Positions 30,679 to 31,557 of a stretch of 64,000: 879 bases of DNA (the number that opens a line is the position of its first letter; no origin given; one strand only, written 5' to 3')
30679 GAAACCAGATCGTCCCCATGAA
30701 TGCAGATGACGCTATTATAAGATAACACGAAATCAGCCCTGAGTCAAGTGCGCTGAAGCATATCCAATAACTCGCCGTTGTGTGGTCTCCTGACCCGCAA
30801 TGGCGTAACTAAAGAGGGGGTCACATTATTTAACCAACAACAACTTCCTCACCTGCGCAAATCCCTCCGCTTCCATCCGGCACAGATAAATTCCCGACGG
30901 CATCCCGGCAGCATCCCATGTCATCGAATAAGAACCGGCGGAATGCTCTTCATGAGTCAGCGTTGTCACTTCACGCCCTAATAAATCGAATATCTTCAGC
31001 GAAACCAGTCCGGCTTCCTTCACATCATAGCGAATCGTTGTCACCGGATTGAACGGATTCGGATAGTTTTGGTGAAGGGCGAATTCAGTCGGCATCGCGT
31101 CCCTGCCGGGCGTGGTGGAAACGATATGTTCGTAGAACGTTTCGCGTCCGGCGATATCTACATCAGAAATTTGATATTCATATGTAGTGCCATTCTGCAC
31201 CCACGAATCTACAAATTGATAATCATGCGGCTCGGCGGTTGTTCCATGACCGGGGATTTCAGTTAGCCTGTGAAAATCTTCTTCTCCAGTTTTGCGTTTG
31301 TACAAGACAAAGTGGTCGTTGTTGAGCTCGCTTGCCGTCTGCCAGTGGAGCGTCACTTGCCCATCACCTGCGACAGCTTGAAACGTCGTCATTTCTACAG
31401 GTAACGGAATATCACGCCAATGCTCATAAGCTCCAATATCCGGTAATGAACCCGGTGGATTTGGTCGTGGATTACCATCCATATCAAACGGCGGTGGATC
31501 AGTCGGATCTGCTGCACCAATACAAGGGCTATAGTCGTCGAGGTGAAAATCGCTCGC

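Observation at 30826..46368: Two T9SS surface-protein genes share their promoter/5' region and C-terminal 190 aa but carry unrelated passenger domains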

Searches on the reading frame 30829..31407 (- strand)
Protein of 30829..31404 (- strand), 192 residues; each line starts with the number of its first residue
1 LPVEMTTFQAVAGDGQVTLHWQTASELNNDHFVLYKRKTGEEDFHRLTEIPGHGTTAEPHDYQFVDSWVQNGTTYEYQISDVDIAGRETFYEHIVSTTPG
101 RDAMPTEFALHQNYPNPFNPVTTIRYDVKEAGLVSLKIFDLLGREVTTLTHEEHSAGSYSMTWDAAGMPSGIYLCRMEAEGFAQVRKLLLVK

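Call 16: find_homologous_proteins(query=window:30829-31404:-, max_evalue=1e-10)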
Query seq(192 aa) (192 aa): 1695 proteins with E <= 1e-10 among 1829 candidates; the best 120 are listed.
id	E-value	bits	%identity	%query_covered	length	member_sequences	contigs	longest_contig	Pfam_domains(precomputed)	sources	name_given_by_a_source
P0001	3.7e-91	322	72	100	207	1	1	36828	PF18962.8,PF13860.13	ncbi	-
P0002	1.3e-90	320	73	100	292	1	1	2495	PF18962.8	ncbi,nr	ncbi:MAG: T9SS type A sorting domain-containing protein, partial [Calditrichaeota bacterium]|nr:T9SS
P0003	1.4e-90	320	72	100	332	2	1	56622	PF18962.8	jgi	-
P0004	8.3e-87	308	70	100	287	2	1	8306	PF18962.8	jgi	jgi:hypothetical protein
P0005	2.6e-80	287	65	100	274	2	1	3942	PF18962.8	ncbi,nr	ncbi:T9SS type A sorting domain-containing protein, partial [bacterium]|nr:T9SS type A sorting domai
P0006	1.1e-77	278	69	92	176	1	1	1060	PF18962.8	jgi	jgi:hypothetical protein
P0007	4.4e-72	260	62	100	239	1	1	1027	PF18962.8,PF13860.13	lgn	-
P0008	5.3e-68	247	56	100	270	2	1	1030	PF18962.8,PF13860.13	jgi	jgi:hypothetical protein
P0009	5.8e-65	237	54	100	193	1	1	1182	PF18962.8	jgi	jgi:hypothetical protein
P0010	3.4e-53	198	53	95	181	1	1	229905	PF18962.8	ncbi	-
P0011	3.6e-51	192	49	100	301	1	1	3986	PF18962.8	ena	-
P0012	3.3e-49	185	67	65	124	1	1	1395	PF18962.8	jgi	-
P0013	1.1e-46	177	46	100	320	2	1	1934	PF18962.8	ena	-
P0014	4.8e-46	175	44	100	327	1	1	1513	PF18962.8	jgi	-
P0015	1.1e-45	174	45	100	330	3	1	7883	PF18962.8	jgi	jgi:hypothetical protein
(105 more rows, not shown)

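Call 17: find_related_loci(query=window:30829-31404:-, collection=genome_contigs, flank=10000)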
Query seq(192 aa) (192 aa) in genome_contigs; peptide patterns used: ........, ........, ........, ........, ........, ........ (x = any residue, [..] = any of these).
599 stretches matched a pattern (row limit reached: there are more); 595 encode a relative of the query (tblastn E <= 1e-3); the best 80 are kept; 80 distinct loci.
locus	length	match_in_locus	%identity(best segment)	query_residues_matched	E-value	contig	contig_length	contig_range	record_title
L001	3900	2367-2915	42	1-192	2e-47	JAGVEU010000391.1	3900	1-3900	MAG: Calditrichaeota bacterium isolate DeMMO2_36 c_000000008033, whole genome shotgun sequence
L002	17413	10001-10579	47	1-192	1e-53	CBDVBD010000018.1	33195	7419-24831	MAG TPA_asm: uncultured bacterium isolate SRR22302350_binner123_Refined_58 genome assembly, contig: ERZ25073595.297, who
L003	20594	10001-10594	40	1-192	2e-43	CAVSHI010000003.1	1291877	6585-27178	MAG: Ignavibacteriota bacterium isolate MFD01476.bin.1.124 genome assembly, contig: contig_39632, whole genome shotgun s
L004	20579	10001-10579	41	1-192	1e-42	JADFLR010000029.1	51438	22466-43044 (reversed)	MAG: Bacteroidetes bacterium isolate B54T1B5 B54T1B5_NODE317, whole genome shotgun sequence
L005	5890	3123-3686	42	1-192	1e-42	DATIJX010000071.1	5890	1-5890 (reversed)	MAG TPA_asm: Ignavibacteriaceae bacterium isolate SMAG_U15702 k141_56082, whole genome shotgun sequence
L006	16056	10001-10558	39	1-192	4e-41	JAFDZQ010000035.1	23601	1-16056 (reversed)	MAG: Bacteroidetes bacterium isolate SZAS-88 BACT-KAN-9__35__length-23601, whole genome shotgun sequence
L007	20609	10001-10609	36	1-192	3e-41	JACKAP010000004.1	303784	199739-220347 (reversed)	MAG: Calditrichia bacterium isolate HK-STAS-CALD-2 HK-STAS-CALD-2_4, whole genome shotgun sequence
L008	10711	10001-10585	39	1-192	5e-41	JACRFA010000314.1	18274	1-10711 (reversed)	MAG: Ignavibacteriae bacterium isolate NC_groundwater_1713_Pr3_B-0.1um_53_10 SR-2_scaffold_141_4015230, whole genome sho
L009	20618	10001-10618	39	1-192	1e-40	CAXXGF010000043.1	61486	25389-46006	MAG: Melioribacteraceae bacterium isolate 4100227e-7e26-4022-97d3-18b24a1ddb5a genome assembly, contig: contig_43, whole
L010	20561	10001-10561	41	1-192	1e-40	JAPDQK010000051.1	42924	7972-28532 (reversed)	MAG: Candidatus Zhuqueibacter pondensis isolate JZ4_201709_bins_45 JZ-4_201709_bins_45_scaffold_51, whole genome shotgun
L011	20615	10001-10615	39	1-192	9e-40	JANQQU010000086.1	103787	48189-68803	MAG: Calditrichia bacterium isolate IP29b_bin.38 k99_1468633, whole genome shotgun sequence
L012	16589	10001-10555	37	1-192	7e-39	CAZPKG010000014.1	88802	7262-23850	MAG TPA_asm: uncultured Alphaproteobacteria bacterium isolate binchicken_co199_20 genome assembly, contig: NODE_350_leng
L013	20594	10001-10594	40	1-192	2e-38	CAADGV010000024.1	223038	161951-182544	uncultured Chlorobi bacterium isolate CHB1.fa.gz genome assembly, contig: k127_405830, whole genome shotgun sequence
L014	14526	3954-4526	36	1-192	6e-38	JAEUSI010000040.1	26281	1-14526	MAG: Ignavibacteria bacterium isolate new MAG-299 NODE_40_length_26281_cov_4.233247, whole genome shotgun sequence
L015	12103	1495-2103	35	1-192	7e-38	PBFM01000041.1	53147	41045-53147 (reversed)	MAG: Candidatus Neomarinimicrobiota bacterium isolate SP3097 MHASMcontig_1596003, whole genome shotgun sequence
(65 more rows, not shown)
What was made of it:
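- The FnIII-like plus CTD tail occurs throughout FCB genomes at 30-47% identity (call 17).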

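Call 21: find_encoding_contigs(protein=P0003, flank=10000, max_places=3)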
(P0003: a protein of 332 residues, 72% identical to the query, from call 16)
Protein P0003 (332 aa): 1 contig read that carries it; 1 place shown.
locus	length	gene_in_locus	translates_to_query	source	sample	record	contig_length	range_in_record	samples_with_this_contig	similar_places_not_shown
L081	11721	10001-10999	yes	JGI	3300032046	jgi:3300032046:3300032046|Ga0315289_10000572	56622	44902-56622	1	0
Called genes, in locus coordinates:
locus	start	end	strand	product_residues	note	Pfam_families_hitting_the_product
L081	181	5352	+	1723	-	PF01364:Peptidase_C25, PF07705:CARDB (faint), PF18962:Por_Secre_tail (weak)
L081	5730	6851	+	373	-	PF00072:Response_reg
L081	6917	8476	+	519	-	PF00072:Response_reg, PF00989:PAS, PF08448:PAS_4 (weak), PF13426:PAS_9, PF00512:HisKA (weak), PF02518:HATPase_c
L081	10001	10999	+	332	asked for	PF18962:Por_Secre_tail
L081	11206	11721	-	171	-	?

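Call 22: find_encoding_contigs(protein=P0001, flank=10000, max_places=3)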
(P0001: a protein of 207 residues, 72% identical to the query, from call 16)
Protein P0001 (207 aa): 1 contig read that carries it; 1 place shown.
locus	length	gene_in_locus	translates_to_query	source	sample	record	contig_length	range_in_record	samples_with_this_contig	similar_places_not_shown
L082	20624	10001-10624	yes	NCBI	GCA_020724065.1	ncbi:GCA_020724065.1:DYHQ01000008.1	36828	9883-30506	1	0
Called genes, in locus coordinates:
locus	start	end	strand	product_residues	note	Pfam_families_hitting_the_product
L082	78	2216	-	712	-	PF13620:CarboxypepD_reg, PF13715:CarbopepD_reg_2, PF07715:Plug, PF00593:TonB_dep_Rec_b-barrel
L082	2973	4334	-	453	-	PF02812:ELFV_dehydrog_N, PF00208:ELFV_dehydrog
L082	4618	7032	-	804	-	-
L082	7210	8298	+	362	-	PF01571:GCV_T, PF08669:GCV_T_C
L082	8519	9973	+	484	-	-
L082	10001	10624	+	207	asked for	PF18962:Por_Secre_tail, PF13860:FlgD_ig (weak)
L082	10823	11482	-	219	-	-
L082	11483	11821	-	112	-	PF03091:CutA1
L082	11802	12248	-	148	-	PF02915:Rubrerythrin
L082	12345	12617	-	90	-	PF00216:Bac_DNA_binding, PF18291:HU-HIG (weak)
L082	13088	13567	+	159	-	PF02367:TsaE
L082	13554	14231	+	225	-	PF00814:TsaD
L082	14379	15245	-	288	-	PF00950:ABC-3, PF01032:FecCD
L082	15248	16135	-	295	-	PF01297:ZnuA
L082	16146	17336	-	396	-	-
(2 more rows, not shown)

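Call 41: find_encoding_contigs(protein=P0010, flank=10000, max_places=3)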
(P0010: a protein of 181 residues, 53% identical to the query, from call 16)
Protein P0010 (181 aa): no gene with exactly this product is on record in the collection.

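Call 43: find_encoding_contigs(protein=P0127, flank=10000, max_places=4)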
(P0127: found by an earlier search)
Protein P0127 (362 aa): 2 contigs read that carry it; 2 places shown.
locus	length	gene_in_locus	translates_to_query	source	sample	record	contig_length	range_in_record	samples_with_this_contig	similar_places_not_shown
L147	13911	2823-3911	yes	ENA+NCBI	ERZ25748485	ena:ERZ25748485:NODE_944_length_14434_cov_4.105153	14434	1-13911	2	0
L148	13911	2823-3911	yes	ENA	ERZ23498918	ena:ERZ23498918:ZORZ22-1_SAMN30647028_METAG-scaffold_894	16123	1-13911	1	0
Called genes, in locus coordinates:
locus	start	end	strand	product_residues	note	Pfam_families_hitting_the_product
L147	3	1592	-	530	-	?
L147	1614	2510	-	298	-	PF00892:EamA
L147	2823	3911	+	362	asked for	PF01571:GCV_T, PF08669:GCV_T_C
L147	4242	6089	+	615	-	PF13229:Beta_helix, PF02415:Chlam_PMP (faint), PF18962:Por_Secre_tail, PF13860:FlgD_ig (faint)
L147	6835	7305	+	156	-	PF01135:PCMT (weak), PF01209:Ubie_methyltran, PF06325:PrmA, PF13489:Methyltransf_23, PF13847:Methyltransf_31, PF08241:Methyltransf_11, PF08242:Methyltransf_12, PF13649:Methyltransf_25, +2 more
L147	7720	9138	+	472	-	PF01554:MatE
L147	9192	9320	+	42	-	-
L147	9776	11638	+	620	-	PF18962:Por_Secre_tail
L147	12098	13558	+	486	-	PF07602:DUF1565 (faint), PF13229:Beta_helix, PF05048:NosD, PF13229:Beta_helix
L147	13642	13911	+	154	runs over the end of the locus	-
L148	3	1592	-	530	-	?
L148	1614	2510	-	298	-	PF00892:EamA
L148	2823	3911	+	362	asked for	PF01571:GCV_T, PF08669:GCV_T_C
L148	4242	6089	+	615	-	PF13229:Beta_helix, PF02415:Chlam_PMP (faint), PF18962:Por_Secre_tail, PF13860:FlgD_ig (faint)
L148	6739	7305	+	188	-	PF13489:Methyltransf_23, PF01209:Ubie_methyltran, PF01728:FtsJ (weak), PF06325:PrmA, PF13847:Methyltransf_31, PF08241:Methyltransf_11, PF08242:Methyltransf_12, PF13649:Methyltransf_25, +2 more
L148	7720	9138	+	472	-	PF01554:MatE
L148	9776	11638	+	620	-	PF18962:Por_Secre_tail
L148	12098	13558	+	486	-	PF07602:DUF1565 (faint), PF13229:Beta_helix, PF05048:NosD, PF13229:Beta_helix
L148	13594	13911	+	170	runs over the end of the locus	-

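Call 75: search_protein_families(library=pfam, proteins=[L148:3-1592:-], max_evalue=0.001)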
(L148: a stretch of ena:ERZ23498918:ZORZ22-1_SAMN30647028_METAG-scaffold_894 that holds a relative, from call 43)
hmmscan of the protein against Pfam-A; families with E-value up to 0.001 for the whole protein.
L148:3-1592:- (530 aa): 0 families

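Call 82: search_protein_families(library=ncbifam, proteins=[L147:4242-6089:+], max_evalue=0.001)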
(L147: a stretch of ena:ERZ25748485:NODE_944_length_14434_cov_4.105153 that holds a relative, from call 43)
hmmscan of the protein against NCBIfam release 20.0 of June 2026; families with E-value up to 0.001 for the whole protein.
L147:4242-6089:+ (615 aa): 4 families
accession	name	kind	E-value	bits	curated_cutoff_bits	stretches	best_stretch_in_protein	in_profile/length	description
NF052323.1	T9SSA_dep_M6i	equivalog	2e-12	45.9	600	1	536-609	960-1033/1043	T9SS-dependent M6-like inactivated metalloprotease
TIGR04183.1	Por_Secre_tail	domain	3.1e-10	39.9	23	1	537-612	2-70/72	T9SS type A sorting domain-containing protein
NF041518.1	choice_anch_Q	domain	4.9e-08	33.1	25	1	371-417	10-56/58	choice-of-anchor Q domain-containing protein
NF038113.1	T9SSA_dep_M36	equivalog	1.1e-07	30.4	885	1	534-613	793-868/869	T9SS-dependent M36 family metallopeptidase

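Call 86: predict_structure(alignment_id=A8)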
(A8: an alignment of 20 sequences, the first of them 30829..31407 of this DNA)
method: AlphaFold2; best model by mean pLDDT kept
length: 193 residues; sequences in the alignment: 20
mean_pLDDT: 91.4   pTM: 0.57
mean pLDDT of the five models: 91.4, 89.6, 89.2, 88.2, 86.1
residues with pLDDT >= 90: 144; 70-90: 40; 50-70: 9; < 50: 0
segments of 3 or more residues with pLDDT < 50: none
pLDDT, mean of each block of 10 residues (from residue 1): 86 88 96 98 97 96 95 94 97 93 71 76 90 95 96 90 92 96 93 88
secondary structure, 60 per line:
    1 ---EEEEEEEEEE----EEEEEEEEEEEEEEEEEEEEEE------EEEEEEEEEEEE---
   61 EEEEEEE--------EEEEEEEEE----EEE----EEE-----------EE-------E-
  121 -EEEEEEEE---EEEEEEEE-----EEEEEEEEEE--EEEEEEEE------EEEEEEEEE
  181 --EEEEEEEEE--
elements in order: E4-13 E18-39 E46-57 E61-67 E76-84 E89-91 E96-98 E122-129 E133-140 E146-155 E158-165 E172-180 E183-191
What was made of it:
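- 30826..31407 (-): 3' module of A: FnIII-like domain plus T9SS type A sorting domain, including the stop codon. The model shows two beta-sandwiches at pLDDT 91 (call 86).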
